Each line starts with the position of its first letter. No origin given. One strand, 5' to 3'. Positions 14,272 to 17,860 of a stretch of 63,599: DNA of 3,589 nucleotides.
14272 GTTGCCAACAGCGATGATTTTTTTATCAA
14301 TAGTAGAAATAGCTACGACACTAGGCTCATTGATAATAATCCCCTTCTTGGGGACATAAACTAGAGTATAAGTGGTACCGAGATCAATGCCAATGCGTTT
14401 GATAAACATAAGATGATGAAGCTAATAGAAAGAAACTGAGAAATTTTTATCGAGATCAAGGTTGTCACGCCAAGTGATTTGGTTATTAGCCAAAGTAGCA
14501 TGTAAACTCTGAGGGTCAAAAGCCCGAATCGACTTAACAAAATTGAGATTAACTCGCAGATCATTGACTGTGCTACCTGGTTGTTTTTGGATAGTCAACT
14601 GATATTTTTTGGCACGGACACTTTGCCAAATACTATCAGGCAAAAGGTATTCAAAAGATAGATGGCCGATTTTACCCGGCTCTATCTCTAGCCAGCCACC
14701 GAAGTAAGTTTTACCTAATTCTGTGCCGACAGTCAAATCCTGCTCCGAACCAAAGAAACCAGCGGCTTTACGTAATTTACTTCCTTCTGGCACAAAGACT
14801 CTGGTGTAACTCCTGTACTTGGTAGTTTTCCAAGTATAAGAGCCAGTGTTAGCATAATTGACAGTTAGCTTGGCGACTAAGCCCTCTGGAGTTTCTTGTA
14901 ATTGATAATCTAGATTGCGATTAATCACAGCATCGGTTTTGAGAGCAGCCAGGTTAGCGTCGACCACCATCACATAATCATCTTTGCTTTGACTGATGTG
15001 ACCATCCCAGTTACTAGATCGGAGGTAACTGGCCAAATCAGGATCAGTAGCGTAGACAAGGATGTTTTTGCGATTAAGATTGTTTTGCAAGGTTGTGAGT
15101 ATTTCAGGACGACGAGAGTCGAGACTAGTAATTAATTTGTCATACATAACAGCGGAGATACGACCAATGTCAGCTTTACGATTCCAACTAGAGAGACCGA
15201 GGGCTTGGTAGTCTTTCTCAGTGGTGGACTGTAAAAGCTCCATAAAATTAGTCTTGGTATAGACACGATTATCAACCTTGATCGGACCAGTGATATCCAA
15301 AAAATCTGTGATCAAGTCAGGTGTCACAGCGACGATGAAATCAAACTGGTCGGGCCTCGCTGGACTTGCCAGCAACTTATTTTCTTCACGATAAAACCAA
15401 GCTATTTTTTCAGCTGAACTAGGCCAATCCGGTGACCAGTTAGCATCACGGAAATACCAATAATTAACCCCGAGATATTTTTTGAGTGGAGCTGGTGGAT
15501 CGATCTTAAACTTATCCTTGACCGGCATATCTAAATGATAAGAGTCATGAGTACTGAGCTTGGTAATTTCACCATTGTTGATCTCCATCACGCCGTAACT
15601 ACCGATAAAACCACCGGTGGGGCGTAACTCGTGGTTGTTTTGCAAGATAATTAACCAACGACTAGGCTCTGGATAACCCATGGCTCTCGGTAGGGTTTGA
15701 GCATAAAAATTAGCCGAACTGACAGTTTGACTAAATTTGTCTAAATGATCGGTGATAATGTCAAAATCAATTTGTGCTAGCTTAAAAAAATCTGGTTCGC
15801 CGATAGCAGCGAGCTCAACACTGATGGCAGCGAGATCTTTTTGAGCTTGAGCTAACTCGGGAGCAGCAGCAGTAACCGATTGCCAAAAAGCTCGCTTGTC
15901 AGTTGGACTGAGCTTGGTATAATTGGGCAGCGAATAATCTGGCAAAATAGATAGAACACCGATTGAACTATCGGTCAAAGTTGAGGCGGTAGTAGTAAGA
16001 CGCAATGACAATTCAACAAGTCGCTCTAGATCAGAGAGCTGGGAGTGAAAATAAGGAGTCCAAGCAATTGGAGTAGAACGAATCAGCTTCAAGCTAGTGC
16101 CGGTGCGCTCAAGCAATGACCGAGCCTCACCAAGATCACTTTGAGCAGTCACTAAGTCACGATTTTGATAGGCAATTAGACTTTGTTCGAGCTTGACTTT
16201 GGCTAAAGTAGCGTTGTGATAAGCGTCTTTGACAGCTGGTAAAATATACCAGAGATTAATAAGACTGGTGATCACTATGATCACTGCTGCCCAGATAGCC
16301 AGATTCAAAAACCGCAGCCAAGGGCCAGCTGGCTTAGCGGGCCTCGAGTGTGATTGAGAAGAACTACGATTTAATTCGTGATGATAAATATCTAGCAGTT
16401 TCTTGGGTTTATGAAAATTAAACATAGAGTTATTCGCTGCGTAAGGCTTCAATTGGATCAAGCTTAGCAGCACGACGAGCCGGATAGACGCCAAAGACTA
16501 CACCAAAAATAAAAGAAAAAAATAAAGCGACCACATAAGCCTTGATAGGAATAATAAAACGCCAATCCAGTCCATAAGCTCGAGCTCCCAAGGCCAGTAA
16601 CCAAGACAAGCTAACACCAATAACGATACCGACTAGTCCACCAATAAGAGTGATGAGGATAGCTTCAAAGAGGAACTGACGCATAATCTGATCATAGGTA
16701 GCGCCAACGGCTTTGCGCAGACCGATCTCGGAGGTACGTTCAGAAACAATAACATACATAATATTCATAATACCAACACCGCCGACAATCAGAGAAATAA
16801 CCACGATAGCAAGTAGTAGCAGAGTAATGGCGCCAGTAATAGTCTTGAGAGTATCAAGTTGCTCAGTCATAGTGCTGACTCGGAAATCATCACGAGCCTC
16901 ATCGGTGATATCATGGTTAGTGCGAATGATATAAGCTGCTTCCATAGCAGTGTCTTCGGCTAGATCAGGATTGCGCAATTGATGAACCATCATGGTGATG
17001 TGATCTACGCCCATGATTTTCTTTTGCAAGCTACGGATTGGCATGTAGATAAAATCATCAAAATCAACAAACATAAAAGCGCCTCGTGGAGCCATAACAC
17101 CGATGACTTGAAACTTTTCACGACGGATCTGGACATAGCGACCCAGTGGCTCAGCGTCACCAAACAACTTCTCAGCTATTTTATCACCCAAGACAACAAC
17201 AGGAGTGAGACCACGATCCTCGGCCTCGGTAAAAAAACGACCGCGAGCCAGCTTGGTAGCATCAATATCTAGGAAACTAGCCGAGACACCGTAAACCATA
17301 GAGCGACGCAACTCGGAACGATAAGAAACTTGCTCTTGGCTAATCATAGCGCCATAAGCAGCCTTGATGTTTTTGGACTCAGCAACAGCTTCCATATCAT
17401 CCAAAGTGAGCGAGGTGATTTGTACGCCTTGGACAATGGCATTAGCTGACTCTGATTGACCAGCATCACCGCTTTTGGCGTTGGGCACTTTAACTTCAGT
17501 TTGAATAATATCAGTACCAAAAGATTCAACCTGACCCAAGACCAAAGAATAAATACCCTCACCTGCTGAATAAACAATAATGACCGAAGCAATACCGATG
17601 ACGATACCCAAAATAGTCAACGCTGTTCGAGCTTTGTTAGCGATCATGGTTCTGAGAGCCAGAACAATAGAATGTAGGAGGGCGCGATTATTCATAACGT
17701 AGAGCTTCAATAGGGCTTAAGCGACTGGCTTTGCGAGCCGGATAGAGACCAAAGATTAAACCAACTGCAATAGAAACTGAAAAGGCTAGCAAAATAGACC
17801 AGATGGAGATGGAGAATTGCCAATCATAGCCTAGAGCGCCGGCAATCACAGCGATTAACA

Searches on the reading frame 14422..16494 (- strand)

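Call 66: search_protein_families(library=pfam, proteins=[window:14422-16494:-], max_evalue=0.001)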
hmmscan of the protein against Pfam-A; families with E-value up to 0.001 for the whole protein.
window:14422-16494:- (690 aa): 1 family
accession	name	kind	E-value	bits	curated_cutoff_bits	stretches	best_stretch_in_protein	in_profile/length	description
PF13196.11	DUF4012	-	2.8e-27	96.4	28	1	277-424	3-142/144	Protein of unknown function (DUF4012)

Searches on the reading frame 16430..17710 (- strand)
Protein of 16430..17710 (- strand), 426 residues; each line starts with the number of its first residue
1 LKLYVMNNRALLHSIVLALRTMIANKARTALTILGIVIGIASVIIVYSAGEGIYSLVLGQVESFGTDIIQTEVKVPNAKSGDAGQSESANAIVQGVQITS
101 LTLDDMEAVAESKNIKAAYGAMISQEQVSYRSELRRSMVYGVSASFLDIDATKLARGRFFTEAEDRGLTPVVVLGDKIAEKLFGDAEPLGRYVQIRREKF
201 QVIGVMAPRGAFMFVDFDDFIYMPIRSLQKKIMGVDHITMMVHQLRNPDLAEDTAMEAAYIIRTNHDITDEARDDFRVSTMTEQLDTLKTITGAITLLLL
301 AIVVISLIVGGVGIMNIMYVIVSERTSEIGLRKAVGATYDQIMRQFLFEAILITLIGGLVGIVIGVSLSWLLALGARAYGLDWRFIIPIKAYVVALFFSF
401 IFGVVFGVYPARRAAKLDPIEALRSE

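Call 66: search_protein_families(library=pfam, proteins=[window:16430-17710:-], max_evalue=0.001)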
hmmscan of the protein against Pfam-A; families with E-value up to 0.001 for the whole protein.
window:16430-17710:- (426 aa): 2 families
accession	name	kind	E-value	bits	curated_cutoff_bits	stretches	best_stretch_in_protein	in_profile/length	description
PF12704.14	MacB_PCD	-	6e-41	141.4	27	1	29-254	1-200/207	MacB-like periplasmic core domain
PF02687.27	FtsX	-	7.2e-21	74.9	25.5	1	301-419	2-120/120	FtsX-like permease C-terminal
